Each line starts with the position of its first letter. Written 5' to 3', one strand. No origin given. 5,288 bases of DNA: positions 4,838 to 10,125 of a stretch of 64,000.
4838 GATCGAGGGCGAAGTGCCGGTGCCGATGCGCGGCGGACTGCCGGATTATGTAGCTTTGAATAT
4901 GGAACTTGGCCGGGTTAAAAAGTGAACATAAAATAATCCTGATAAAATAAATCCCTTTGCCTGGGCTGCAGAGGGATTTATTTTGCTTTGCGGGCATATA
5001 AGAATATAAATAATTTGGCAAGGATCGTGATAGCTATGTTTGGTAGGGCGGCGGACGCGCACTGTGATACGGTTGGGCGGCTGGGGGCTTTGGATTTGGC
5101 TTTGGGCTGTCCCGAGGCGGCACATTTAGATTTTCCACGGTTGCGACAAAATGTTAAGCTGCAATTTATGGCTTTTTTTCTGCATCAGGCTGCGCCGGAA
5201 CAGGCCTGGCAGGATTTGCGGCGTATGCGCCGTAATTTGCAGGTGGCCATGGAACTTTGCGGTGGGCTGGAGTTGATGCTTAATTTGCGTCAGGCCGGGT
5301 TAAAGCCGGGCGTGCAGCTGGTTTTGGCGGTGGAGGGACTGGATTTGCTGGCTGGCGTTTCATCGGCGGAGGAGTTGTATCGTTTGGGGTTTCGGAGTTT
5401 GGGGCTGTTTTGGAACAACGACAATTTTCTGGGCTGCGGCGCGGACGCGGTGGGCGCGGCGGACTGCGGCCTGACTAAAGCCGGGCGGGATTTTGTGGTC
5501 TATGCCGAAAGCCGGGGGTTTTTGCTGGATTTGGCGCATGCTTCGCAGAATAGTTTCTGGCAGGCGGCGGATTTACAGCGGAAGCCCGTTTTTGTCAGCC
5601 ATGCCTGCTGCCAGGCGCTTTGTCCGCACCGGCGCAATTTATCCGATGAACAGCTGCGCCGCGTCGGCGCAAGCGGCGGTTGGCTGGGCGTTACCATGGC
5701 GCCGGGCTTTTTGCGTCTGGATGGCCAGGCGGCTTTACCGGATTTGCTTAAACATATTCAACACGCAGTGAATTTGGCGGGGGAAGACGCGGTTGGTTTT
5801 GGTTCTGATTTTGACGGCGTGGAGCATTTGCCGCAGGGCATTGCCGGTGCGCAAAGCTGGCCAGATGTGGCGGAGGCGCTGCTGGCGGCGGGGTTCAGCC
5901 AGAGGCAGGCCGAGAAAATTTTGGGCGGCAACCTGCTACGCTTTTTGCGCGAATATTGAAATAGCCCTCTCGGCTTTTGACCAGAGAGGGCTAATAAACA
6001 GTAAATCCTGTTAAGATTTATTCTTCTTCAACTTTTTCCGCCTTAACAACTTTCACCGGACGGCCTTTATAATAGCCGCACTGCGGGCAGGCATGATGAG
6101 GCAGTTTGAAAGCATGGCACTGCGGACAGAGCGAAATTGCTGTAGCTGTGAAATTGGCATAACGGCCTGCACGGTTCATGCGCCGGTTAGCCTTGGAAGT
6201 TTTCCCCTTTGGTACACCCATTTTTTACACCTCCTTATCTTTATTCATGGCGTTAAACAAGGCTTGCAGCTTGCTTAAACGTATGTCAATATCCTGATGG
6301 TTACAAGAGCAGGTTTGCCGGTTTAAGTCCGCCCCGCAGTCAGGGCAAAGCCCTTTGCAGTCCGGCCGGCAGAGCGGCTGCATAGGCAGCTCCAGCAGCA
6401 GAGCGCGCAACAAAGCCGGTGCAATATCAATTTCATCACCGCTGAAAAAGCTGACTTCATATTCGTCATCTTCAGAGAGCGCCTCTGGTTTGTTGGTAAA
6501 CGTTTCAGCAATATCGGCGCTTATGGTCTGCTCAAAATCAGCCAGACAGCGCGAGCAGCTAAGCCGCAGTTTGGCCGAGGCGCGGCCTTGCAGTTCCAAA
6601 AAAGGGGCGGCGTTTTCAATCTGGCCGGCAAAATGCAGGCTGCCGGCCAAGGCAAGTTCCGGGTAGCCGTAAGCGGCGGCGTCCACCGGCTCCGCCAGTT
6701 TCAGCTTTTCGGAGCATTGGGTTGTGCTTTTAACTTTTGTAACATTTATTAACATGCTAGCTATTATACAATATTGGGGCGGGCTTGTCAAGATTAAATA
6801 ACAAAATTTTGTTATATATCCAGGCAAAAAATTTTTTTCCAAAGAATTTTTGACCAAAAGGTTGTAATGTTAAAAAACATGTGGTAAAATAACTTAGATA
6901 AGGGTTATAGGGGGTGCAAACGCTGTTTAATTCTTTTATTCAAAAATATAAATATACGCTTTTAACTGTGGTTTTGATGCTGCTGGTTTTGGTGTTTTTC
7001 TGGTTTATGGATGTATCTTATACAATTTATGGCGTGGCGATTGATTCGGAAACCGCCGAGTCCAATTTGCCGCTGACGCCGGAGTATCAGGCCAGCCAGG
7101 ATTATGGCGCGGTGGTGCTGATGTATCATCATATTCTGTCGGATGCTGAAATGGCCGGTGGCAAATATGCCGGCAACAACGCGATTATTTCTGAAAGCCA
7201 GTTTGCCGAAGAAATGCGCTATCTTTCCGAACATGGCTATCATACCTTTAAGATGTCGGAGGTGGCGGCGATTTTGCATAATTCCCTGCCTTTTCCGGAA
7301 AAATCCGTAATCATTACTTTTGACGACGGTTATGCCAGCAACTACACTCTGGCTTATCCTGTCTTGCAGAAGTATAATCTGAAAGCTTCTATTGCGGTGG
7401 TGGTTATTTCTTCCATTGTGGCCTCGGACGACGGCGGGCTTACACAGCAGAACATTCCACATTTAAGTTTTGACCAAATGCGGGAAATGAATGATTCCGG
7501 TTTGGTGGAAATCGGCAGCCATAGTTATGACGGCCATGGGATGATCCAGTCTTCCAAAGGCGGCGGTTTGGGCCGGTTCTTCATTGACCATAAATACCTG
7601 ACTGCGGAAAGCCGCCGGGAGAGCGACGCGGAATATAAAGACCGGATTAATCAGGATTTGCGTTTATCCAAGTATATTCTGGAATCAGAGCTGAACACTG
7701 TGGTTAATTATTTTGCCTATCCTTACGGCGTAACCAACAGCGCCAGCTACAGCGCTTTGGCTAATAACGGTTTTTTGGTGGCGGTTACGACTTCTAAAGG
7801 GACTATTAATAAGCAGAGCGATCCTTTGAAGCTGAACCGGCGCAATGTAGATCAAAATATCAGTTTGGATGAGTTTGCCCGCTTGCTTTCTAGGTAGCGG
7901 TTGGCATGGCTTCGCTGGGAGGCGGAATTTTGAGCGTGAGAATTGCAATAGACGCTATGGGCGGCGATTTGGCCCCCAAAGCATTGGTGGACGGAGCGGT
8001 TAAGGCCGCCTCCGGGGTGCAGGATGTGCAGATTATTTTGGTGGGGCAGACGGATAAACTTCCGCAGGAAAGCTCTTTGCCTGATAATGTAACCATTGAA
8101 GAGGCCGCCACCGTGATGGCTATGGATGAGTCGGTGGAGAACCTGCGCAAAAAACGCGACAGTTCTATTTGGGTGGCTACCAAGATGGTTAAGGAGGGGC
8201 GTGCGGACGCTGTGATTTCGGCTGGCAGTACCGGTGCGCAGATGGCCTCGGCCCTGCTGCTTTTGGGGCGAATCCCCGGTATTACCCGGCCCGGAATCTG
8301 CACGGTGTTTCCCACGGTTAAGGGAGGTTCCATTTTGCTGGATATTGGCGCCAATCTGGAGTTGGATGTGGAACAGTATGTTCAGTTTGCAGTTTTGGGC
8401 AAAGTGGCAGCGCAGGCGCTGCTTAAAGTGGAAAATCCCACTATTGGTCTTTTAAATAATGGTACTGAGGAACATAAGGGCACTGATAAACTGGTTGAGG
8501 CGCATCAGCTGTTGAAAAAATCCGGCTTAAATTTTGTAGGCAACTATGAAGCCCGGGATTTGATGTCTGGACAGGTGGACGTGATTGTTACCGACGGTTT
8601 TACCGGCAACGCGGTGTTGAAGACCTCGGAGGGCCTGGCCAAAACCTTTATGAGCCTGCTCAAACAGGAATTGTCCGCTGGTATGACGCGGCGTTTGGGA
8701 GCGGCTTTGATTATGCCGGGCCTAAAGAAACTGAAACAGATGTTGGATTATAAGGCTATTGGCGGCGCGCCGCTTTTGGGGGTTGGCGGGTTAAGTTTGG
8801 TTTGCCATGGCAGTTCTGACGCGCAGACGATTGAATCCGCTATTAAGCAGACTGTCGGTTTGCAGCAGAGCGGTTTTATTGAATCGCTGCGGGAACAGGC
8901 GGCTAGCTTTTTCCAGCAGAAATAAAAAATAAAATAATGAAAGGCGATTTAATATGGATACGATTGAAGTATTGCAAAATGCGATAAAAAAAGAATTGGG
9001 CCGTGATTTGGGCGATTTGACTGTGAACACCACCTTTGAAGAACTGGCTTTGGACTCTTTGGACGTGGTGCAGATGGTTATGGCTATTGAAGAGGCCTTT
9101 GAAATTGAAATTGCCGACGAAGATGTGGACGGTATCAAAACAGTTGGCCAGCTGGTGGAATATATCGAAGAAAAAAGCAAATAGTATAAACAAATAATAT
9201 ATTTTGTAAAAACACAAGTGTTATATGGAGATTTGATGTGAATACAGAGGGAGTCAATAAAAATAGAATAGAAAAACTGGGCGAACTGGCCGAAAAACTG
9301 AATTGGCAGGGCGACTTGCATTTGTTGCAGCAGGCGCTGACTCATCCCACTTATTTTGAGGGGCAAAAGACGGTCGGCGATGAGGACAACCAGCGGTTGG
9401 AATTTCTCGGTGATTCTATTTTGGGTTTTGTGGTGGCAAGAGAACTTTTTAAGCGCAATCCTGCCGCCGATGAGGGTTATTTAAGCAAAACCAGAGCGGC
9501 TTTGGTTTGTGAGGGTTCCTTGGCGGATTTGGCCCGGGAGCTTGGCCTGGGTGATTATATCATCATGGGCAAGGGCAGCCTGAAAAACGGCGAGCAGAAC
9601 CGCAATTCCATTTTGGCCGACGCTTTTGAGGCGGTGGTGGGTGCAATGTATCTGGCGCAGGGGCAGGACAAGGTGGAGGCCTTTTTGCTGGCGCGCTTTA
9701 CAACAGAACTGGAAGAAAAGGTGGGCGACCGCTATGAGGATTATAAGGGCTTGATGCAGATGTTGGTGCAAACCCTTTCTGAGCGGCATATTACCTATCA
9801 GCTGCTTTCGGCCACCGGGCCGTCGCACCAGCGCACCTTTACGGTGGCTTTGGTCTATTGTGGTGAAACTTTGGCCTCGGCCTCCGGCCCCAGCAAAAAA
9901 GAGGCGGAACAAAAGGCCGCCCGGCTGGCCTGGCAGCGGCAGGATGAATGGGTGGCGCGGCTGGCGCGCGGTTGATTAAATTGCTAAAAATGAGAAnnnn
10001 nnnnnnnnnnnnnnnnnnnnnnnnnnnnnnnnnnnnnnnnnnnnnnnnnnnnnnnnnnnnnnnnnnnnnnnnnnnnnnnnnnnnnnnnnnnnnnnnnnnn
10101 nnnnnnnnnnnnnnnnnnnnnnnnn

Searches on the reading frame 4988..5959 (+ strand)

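Call 45: search_protein_families(library=pfam, proteins=[window:4988-5959:+], max_evalue=0.000001)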
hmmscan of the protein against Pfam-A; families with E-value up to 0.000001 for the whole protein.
window:4988-5959:+ (323 aa): 1 family
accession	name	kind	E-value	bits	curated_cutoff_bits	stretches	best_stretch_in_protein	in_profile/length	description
PF01244.27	Peptidase_M19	-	3.4e-66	224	26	1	22-322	9-319/319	Membrane dipeptidase (Peptidase family M19)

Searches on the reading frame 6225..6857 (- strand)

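Call 72: search_protein_families(library=pfam, proteins=[window:6225-6857:-], max_evalue=0.00001)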
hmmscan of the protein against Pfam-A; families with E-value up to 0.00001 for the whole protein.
window:6225-6857:- (210 aa): 1 family
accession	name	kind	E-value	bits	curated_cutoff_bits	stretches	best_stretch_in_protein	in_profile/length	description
PF02620.22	YceD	-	9.5e-32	110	33.2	1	89-200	1-118/119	Large ribosomal RNA subunit accumulation protein YceD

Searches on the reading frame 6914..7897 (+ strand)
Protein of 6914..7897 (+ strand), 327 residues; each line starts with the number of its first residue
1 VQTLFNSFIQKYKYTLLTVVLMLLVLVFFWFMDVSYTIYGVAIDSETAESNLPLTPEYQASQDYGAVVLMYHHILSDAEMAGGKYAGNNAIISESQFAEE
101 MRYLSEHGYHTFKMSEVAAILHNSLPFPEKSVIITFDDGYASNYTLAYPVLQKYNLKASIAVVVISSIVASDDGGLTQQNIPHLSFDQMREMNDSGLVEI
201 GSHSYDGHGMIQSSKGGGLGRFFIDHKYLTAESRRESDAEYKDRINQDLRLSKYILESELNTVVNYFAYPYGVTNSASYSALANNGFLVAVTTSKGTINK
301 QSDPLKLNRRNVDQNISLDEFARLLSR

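Call 45: search_protein_families(library=pfam, proteins=[window:6914-7897:+], max_evalue=0.000001)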
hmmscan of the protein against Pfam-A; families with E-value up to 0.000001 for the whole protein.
window:6914-7897:+ (327 aa): 1 family
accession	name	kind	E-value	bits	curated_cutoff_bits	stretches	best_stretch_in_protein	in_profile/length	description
PF01522.26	Polysacc_deac_1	-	1e-18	67.9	23.1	1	127-287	4-121/124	Polysaccharide deacetylase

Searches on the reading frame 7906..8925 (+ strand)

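Call 45: search_protein_families(library=pfam, proteins=[window:7906-8925:+], max_evalue=0.000001)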
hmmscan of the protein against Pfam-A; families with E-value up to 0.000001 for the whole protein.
window:7906-8925:+ (339 aa): 1 family
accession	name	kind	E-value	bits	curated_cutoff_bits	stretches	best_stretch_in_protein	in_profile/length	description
PF02504.20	FA_synthesis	-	3.3e-102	342.3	29.1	1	11-326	1-323/324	Fatty acid synthesis protein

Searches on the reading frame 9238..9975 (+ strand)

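Call 45: search_protein_families(library=pfam, proteins=[window:9238-9975:+], max_evalue=0.000001)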
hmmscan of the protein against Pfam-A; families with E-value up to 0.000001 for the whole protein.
window:9238-9975:+ (245 aa): 4 families
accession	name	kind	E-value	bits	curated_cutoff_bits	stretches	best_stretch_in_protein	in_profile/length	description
PF14622.11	Ribonucleas_3_3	-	8.2e-36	123.4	35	1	28-156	3-126/128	Ribonuclease-III-like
PF00636.31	Ribonuclease_3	-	4.1e-25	88.9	27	1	52-142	1-102/102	Ribonuclease III domain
PF00035.32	dsrm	-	1.7e-12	48.1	23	1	178-233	10-64/66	Double-stranded RNA binding motif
PF22935.1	RM44_endonuclase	-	8.6e-07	29.5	27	0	26-137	19-139/139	Large ribosomal subunit protein mL44, endonuclease domain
